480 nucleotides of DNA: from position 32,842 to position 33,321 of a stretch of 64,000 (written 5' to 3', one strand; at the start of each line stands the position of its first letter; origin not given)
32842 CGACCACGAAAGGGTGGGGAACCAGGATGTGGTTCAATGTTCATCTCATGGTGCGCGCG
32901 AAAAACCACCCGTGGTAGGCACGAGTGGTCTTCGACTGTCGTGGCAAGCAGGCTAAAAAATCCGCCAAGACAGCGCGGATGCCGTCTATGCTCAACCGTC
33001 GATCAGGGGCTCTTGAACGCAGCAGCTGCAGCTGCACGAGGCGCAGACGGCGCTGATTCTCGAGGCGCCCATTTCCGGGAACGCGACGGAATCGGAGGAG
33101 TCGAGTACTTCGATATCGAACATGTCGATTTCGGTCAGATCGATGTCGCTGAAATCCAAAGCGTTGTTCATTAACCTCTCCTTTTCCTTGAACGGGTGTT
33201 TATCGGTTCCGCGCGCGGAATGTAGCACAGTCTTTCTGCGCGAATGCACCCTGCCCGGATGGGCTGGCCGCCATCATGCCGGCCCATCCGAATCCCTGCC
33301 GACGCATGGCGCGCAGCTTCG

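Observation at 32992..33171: Precursor peptide: thiocillin-like leader junction but an unusual core with Arg in the ring region and a long acidic C-terminal tail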

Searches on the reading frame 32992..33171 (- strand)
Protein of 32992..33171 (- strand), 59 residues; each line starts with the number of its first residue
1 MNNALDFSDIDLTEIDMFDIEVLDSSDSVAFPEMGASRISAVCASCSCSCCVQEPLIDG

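Call 7: search_protein_families(library=pfam, proteins=[window:32992-33171:-], max_evalue=0.01)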
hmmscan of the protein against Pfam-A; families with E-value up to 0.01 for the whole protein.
window:32992-33171:- (59 aa): 1 family
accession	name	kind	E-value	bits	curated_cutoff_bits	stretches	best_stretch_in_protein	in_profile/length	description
PF19409.5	Thiopep_pre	-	1.6e-07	31.5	23.5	1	19-51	1-36/36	Thiopeptide-type bacteriocin precursor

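Call 8: search_protein_families(library=ncbifam, proteins=[window:32992-33171:-], max_evalue=0.01)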
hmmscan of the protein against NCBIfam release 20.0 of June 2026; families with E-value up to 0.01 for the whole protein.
window:32992-33171:- (59 aa): 2 families
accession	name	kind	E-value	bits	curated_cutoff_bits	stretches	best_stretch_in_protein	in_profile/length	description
NF033400.3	thiazolyl_B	subfamily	2e-07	30.9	30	1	10-51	3-43/45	thiazolylpeptide-type bacteriocin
TIGR03892.1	thiopep_precurs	subfamily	0.0071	16.7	25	0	18-51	4-43/44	thiazolylpeptide-type bacteriocin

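Call 9: find_homologous_proteins(query=window:32995-33171:-, max_evalue=0.01)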
Query seq(59 aa) (59 aa): 11 proteins with E <= 0.01 among 11 candidates.
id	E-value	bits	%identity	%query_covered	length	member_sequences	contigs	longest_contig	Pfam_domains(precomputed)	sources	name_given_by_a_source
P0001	7.4e-29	116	98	100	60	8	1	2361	PF19409.6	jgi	jgi:Thiopeptide-type bacteriocin precursor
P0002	1.9e-25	105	90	100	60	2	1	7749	PF19409.6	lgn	-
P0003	1.2e-22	96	80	100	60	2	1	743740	PF19409.6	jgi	jgi:Thiopeptide-type bacteriocin precursor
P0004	4.3e-21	91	80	92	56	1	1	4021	PF19409.6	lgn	-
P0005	7.9e-21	90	81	90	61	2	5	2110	PF19409.6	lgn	-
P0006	1.1e-20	90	81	92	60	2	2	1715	PF19409.6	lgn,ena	-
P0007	1.3e-20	90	80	85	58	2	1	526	PF19409.6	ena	-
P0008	1.4e-19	87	76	92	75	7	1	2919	PF19409.6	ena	-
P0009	1.7e-16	77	71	86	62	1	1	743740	PF19409.6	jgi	jgi:Thiopeptide-type bacteriocin precursor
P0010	2.2e-16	77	71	95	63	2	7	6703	PF19409.6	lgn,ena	-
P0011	1.3e-9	55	47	61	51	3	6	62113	PF19409.6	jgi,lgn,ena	jgi:hypothetical protein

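Call 13: find_related_loci(query=A1, collection=genome_contigs, flank=10000)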
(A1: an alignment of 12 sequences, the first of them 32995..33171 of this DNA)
Query A1 (59 aa) in genome_contigs; peptide patterns used: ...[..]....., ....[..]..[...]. (x = any residue, [..] = any of these).
44 stretches matched a pattern; 2 encode a relative of the query (tblastn E <= 1e-3); 2 distinct loci.
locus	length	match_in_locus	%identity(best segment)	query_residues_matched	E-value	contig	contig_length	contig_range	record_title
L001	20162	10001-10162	80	1-54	1e-16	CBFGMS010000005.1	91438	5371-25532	MAG TPA_asm: uncultured Gammaproteobacteria bacterium isolate SRR29873487_binner13_Refined_2 genome assembly, contig: ER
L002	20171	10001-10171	56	3-58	3e-14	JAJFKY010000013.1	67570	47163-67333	MAG: Gammaproteobacteria bacterium isolate OFTM396 OFTM396_12, whole genome shotgun sequence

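Call 18: find_encoding_contigs(protein=P0003, flank=10000, max_places=3)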
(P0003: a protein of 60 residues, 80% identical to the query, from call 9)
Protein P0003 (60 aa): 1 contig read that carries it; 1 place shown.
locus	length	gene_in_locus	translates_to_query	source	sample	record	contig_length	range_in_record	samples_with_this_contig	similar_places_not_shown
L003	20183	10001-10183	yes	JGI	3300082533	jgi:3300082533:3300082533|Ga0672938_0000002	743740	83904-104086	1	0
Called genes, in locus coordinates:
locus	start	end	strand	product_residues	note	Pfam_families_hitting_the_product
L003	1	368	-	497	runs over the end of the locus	-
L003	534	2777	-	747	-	PF00486:Trans_reg_C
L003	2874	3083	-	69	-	PF11137:DUF2909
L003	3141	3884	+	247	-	PF02104:SURF1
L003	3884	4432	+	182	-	PF26971:TM-like_Thioredoxin-like_C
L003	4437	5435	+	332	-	PF02628:COX15-CtaA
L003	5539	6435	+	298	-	PF16697:Yop-YscD_cpl, PF00498:FHA, PF00990:GGDEF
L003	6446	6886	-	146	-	-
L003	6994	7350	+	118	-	PF03692:CxxCxxCC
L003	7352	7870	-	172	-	-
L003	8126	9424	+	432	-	PF00180:Iso_dh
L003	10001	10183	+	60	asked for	PF19409:Thiopep_pre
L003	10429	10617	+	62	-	PF19409:Thiopep_pre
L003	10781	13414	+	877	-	PF04738:Lant_dehydr_N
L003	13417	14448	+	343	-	-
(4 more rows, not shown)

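Call 19: find_encoding_contigs(protein=P0011, flank=10000, max_places=4)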
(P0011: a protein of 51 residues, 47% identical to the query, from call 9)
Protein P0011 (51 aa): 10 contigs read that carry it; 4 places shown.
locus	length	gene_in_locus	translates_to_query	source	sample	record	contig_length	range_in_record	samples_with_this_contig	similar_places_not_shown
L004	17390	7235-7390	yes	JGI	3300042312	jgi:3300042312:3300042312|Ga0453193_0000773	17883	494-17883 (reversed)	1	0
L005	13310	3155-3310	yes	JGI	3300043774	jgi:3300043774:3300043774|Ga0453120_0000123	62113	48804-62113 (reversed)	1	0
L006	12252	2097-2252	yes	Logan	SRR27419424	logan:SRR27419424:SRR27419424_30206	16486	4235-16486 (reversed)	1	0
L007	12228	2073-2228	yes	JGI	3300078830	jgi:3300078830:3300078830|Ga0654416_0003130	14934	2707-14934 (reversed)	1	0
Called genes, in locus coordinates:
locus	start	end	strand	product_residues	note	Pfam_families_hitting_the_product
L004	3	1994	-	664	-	?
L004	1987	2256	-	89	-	PF05166:YcgL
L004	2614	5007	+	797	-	PF26549:Tricorn_N (faint), PF07676:PD40 (faint), PF00930:DPPIV_N, PF02129:Peptidase_S15, PF20434:BD-FAE (weak), PF00326:Peptidase_S9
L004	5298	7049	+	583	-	PF08019:EptA_B_N, PF00884:Sulfatase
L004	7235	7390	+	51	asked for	PF19409:Thiopep_pre (weak)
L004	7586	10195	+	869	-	PF04738:Lant_dehydr_N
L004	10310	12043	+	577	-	-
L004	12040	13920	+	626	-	PF02624:YcaO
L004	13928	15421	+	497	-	-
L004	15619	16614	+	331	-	PF14028:Lant_dehydr_C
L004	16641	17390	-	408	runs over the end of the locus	PF01738:DLH (faint), PF20434:BD-FAE (faint), PF00326:Peptidase_S9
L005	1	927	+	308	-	?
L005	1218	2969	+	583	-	PF08019:EptA_B_N, PF00884:Sulfatase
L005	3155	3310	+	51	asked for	PF19409:Thiopep_pre (weak)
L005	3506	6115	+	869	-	PF04738:Lant_dehydr_N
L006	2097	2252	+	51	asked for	PF19409:Thiopep_pre (weak)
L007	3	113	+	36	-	?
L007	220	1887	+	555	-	PF08019:EptA_B_N, PF00884:Sulfatase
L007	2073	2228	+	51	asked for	PF19409:Thiopep_pre (weak)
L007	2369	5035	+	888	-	PF04738:Lant_dehydr_N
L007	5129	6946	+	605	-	-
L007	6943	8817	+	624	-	PF02624:YcaO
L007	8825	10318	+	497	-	-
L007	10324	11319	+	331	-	PF14028:Lant_dehydr_C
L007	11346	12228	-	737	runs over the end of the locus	PF26549:Tricorn_N, PF00326:Peptidase_S9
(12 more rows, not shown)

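Call 20: find_related_loci(query=A1, collection=metagenome_contigs, flank=10000)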
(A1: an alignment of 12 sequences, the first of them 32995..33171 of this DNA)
Query A1 (59 aa) in metagenome_contigs; peptide patterns used: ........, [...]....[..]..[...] (x = any residue, [..] = any of these).
389 stretches matched a pattern; 3 encode a relative of the query (tblastn E <= 1e-3); 2 distinct loci.
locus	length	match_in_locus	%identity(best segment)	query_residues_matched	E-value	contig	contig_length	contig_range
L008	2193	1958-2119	81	4-57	2e-18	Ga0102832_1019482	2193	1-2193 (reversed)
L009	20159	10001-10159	79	2-54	4e-16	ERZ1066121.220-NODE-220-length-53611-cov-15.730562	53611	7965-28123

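Call 67: search_protein_representatives(alignment_id=A1)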
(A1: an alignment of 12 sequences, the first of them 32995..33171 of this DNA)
Query: 12 sequences, 60 profile positions. Proteins with E-value up to 0.001 (for the whole library): 43; up to 1e-10: 6; up to 1e-30: 1. The best 43 are listed.
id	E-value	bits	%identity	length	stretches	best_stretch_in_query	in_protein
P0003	6.0e-32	125.5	-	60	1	1-60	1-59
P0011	4.0e-22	94.1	-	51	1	1-57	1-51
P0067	1.5e-14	69.8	-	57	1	4-50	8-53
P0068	1.8e-12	63.1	-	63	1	3-51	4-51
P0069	1.3e-11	60.4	-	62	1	4-51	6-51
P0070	1.5e-11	60.2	-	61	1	5-51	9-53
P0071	1.2e-09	54.1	-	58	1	4-51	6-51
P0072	2.3e-09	53.2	-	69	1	5-55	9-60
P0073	3.3e-09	52.7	-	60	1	2-55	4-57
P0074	4.2e-09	52.4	-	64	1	5-53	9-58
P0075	2.1e-08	50.1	-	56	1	6-55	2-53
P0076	1.7e-07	47.2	-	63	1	10-53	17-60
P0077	2.2e-07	46.9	-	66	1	5-51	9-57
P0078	2.6e-07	46.6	-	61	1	5-48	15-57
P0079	2.7e-07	46.6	-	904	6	11-30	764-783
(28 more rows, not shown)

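Call 85: search_solved_structures(query=A1, max_evalue=10, show_alignments=3)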
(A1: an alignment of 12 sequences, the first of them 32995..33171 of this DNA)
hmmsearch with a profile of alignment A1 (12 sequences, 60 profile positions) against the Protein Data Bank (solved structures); distinct sequences matched with E-value up to 10: 1.
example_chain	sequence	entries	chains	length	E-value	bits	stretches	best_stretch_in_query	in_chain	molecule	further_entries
1y43_B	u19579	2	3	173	1.2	12.5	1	5-29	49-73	Aspergillopepsin II heavy chain | Aspergillopepsin-2 heavy chain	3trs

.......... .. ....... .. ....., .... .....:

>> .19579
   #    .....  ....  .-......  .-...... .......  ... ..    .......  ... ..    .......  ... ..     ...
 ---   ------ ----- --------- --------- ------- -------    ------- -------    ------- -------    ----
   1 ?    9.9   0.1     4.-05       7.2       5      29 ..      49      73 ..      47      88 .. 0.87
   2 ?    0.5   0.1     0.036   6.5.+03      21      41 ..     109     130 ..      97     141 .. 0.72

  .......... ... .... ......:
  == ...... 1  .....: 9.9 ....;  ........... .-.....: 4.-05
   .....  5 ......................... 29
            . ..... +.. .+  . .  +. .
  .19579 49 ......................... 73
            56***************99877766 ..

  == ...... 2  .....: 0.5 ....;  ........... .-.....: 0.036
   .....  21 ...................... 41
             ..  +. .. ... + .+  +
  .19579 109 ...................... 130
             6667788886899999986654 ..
